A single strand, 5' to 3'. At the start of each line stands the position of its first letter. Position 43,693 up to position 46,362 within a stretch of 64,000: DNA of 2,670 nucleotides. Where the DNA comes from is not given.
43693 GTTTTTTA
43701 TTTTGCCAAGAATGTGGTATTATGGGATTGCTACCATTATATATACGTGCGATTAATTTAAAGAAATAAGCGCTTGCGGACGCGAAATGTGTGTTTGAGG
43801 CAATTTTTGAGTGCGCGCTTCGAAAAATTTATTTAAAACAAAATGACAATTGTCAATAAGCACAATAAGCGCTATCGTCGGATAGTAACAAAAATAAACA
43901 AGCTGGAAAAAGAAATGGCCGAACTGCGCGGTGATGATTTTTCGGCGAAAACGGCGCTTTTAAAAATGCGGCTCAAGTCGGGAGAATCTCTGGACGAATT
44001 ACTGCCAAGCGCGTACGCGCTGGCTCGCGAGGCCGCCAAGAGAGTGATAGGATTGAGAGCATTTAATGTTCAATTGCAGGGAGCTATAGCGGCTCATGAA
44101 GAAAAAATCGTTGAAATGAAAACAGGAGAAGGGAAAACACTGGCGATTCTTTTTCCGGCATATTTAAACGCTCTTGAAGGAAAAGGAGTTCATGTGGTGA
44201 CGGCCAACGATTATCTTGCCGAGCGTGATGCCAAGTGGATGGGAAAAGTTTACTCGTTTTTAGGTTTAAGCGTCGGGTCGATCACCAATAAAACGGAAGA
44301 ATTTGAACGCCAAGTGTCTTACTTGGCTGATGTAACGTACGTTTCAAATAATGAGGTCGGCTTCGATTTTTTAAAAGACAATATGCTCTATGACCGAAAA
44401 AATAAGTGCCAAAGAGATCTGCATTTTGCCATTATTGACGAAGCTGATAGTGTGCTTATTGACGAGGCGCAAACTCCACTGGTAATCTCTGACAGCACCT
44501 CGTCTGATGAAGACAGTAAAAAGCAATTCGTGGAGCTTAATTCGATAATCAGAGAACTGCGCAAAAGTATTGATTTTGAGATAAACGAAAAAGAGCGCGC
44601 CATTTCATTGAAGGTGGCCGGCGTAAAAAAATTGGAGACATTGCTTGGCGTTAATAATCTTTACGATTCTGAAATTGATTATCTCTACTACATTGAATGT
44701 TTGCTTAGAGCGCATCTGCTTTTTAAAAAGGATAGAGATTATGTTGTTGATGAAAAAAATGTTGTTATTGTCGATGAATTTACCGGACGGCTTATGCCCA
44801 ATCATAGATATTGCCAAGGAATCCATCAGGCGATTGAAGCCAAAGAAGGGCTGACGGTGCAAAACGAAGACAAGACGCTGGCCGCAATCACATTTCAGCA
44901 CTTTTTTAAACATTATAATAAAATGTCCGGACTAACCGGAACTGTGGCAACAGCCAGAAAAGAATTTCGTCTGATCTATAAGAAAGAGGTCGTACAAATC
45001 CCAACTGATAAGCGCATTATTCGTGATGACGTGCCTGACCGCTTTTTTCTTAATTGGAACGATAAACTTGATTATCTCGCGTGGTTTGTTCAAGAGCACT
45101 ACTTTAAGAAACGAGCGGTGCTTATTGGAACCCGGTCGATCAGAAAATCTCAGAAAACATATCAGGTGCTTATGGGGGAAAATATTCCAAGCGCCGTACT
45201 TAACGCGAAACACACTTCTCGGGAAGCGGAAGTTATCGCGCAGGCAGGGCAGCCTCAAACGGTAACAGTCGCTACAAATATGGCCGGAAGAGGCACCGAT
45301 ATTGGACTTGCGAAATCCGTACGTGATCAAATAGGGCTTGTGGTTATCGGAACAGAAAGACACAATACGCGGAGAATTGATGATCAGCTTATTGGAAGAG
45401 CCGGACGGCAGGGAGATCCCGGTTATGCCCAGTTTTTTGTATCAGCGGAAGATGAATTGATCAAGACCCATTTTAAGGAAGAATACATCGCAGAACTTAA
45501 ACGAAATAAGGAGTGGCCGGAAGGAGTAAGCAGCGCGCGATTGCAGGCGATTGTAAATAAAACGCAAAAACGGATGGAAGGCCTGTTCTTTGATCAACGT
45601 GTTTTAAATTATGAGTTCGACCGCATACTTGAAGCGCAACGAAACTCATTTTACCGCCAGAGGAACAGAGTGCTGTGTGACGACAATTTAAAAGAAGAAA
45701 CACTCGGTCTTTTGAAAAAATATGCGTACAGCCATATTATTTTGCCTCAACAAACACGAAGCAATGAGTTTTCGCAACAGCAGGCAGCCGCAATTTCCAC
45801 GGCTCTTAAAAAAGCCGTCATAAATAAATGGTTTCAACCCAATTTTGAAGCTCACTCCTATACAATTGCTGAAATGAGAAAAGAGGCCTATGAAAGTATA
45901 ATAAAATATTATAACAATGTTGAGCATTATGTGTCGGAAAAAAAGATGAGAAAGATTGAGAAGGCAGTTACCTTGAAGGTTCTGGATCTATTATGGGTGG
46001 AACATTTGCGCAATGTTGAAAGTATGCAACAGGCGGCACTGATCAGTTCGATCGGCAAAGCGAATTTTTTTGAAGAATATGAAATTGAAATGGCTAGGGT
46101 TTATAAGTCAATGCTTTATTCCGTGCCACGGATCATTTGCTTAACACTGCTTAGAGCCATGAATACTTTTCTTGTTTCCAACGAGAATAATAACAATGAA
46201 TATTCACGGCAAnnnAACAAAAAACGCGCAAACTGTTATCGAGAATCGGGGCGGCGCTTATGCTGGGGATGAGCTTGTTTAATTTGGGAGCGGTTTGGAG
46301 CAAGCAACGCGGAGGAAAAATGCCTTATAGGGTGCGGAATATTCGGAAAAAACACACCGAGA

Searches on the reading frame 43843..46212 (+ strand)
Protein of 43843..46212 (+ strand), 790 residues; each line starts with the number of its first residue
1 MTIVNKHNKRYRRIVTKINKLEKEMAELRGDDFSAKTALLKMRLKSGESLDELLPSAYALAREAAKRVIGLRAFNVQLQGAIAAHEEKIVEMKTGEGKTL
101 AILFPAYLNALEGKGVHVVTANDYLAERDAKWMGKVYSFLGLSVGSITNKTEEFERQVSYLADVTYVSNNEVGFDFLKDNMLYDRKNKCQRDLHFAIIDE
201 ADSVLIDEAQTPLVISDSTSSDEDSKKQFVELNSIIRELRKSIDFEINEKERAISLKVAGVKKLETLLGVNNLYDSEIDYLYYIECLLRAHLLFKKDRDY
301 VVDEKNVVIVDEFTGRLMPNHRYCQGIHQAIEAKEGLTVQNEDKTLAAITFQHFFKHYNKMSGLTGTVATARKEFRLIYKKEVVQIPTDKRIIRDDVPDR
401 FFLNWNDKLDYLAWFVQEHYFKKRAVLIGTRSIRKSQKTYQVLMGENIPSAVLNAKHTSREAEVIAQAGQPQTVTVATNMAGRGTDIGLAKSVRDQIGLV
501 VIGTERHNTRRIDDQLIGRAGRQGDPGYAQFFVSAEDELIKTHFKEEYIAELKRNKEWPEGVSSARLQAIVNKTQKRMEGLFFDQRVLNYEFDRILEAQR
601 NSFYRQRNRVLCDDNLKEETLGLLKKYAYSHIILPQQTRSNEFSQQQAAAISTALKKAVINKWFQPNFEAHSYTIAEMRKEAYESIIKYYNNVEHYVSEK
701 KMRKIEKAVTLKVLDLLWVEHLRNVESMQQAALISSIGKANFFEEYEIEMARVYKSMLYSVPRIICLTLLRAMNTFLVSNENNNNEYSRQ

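Call 88: search_protein_families(library=pfam, proteins=[window:43843-46212:+], max_evalue=0.00001)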
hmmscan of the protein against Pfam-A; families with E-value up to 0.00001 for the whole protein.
window:43843-46212:+ (790 aa): 5 families
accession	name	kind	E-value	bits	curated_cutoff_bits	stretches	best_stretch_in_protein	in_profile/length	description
PF07517.20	SecA_DEAD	-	8.2e-111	370.3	24.6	1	5-376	10-290/290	SecA DEAD-like domain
PF21090.3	P-loop_SecA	-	1e-51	175.9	27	2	392-493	2-103/205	SecA P-loop domain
PF01043.26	SecA_PP_bind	-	1.8e-32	112.6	23.5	1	225-332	2-110/110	SecA preprotein cross-linking domain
PF07516.18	SecA_SW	-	1.8e-26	93.9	26.7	1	564-771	4-198/200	SecA Wing and Scaffold domain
PF00270.35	DEAD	-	2e-08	34.6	26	1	84-207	13-132/167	DEAD/DEAH box helicase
